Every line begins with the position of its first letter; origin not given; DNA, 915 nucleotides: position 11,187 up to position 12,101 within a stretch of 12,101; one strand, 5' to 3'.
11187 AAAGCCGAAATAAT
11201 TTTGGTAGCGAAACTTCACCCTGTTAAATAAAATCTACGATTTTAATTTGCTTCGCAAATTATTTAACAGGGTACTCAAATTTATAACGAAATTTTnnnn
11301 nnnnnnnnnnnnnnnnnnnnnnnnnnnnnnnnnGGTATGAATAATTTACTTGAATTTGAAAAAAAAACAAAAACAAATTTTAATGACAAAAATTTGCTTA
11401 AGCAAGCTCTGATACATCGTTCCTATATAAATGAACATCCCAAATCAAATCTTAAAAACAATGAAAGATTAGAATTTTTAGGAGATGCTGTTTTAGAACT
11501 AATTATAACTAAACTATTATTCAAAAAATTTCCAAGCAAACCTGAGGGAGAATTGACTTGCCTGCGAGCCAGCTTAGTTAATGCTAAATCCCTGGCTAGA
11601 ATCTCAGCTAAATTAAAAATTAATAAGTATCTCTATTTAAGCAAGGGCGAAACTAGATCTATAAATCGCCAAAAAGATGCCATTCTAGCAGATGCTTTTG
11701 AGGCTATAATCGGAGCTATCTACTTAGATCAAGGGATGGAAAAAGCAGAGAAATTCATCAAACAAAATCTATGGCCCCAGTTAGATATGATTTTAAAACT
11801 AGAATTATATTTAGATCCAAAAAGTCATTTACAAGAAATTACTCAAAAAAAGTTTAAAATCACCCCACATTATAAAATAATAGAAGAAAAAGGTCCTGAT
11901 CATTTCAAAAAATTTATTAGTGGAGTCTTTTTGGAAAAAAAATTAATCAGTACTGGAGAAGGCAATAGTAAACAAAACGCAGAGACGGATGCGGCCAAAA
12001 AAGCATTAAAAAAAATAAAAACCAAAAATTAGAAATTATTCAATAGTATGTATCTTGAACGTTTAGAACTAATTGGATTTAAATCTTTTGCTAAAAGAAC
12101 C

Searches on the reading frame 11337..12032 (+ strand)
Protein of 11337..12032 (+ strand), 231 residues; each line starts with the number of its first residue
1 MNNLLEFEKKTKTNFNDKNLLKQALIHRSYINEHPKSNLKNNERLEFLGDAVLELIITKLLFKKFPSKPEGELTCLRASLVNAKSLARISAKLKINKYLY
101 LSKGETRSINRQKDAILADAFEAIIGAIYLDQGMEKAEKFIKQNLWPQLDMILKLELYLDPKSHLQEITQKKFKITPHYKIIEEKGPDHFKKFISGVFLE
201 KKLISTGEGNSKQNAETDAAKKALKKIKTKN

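Call 62: find_encoding_contigs(protein=window:11337-12032:+, flank=10000, max_places=3)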
Protein window:11337-12032:+ (231 aa): 16 contigs read that carry it; 3 places shown.
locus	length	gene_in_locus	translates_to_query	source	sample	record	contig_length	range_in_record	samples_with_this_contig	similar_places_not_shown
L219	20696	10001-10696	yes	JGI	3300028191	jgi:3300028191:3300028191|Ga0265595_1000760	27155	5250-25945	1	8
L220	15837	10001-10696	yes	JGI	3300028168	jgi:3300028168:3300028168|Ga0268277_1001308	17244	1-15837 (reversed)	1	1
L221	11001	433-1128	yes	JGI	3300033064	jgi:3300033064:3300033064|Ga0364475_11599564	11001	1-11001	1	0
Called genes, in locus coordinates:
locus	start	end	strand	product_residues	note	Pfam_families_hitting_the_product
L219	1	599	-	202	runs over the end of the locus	PF01797:Y1_Tnp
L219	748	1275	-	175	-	PF01551:Peptidase_M23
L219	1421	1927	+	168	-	PF02367:TsaE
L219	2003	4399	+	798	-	PF00133:tRNA-synt_1, PF09334:tRNA-synt_1g, PF13603:tRNA-synt_1_2, PF09334:tRNA-synt_1g (weak), PF08264:Anticodon_1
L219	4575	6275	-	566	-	PF00437:T2SSE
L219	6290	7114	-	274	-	PF22357:AF1548-like_C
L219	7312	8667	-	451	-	PF11638:DnaA_N, PF00308:Bac_DnaA, PF01695:IstB_IS21, PF00004:AAA, PF22688:Hda_lid (faint), PF08299:Bac_DnaA_C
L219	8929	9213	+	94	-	PF01783:Ribosomal_L32p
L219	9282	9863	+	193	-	PF01029:NusB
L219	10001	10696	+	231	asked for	PF22935:RM44_endonuclase, PF14622:Ribonucleas_3_3, PF00636:Ribonuclease_3, PF00035:dsrm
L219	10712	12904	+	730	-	PF02463:SMC_N, PF00005:ABC_tran (faint), PF13304:AAA_21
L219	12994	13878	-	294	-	-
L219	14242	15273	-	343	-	PF00022:Actin (faint), PF06723:MreB_Mbl, PF14450:FtsA (weak)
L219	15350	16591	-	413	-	PF00587:tRNA-synt_2b, PF03129:HGTP_anticodon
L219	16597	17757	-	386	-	PF02163:Peptidase_M50, PF13180:PDZ_2, PF17820:PDZ_6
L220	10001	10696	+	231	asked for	PF22935:RM44_endonuclase, PF14622:Ribonucleas_3_3, PF00636:Ribonuclease_3, PF00035:dsrm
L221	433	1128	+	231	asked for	PF22935:RM44_endonuclase, PF14622:Ribonucleas_3_3, PF00636:Ribonuclease_3, PF00035:dsrm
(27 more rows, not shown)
